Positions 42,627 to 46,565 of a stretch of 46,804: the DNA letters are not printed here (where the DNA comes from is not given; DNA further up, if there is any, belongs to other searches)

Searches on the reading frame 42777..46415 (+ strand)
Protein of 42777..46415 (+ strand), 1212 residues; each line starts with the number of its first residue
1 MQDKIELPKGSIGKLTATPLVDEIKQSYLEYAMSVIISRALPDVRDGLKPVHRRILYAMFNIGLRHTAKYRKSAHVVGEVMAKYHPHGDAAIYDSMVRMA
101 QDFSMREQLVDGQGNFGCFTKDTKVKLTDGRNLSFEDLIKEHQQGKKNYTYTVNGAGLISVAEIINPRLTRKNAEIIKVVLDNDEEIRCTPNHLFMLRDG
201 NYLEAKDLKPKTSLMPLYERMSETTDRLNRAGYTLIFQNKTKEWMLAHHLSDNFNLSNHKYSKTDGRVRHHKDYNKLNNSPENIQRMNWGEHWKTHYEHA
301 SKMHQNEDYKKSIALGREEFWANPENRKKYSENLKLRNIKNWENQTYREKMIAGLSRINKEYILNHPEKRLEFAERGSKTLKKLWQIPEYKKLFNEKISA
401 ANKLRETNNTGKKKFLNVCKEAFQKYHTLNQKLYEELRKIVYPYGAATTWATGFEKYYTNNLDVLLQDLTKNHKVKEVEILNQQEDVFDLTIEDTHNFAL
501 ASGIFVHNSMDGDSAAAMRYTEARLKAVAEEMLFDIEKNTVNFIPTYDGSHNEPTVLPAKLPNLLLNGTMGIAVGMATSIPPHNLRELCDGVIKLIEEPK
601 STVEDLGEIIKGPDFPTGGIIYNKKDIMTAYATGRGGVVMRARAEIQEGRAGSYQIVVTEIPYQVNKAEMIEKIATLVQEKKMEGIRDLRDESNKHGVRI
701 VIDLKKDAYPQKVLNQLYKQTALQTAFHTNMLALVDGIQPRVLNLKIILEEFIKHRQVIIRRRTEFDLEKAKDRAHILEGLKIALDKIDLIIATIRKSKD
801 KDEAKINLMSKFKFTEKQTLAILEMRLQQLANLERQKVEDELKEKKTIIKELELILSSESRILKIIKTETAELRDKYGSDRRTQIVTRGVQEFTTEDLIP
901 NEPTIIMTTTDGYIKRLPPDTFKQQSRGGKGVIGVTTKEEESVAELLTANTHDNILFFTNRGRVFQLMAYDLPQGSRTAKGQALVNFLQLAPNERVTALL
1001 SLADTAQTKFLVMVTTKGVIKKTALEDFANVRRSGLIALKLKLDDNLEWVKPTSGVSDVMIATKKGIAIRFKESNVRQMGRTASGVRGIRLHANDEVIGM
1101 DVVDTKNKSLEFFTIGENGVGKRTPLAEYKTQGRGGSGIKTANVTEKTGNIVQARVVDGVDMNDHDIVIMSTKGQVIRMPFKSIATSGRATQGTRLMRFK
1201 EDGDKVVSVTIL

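Call 75: search_protein_families(library=pfam, proteins=[window:42777-46415:+], max_evalue=0.00001)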
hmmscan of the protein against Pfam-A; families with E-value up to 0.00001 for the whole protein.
window:42777-46415:+ (1212 aa): 3 families
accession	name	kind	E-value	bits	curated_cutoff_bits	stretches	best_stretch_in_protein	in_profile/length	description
PF00521.26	DNA_topoisoIV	-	1.1e-153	512.6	31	2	510-869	81-430/432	DNA gyrase/topoisomerase IV, subunit A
PF03989.18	DNA_gyraseA_C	-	4e-67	221.9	27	6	1058-1104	2-48/48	DNA gyrase C-terminal domain, beta-propeller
PF14890.11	Intein_splicing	-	2.7e-18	66.7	35.8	1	127-508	3-155/155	Intein splicing domain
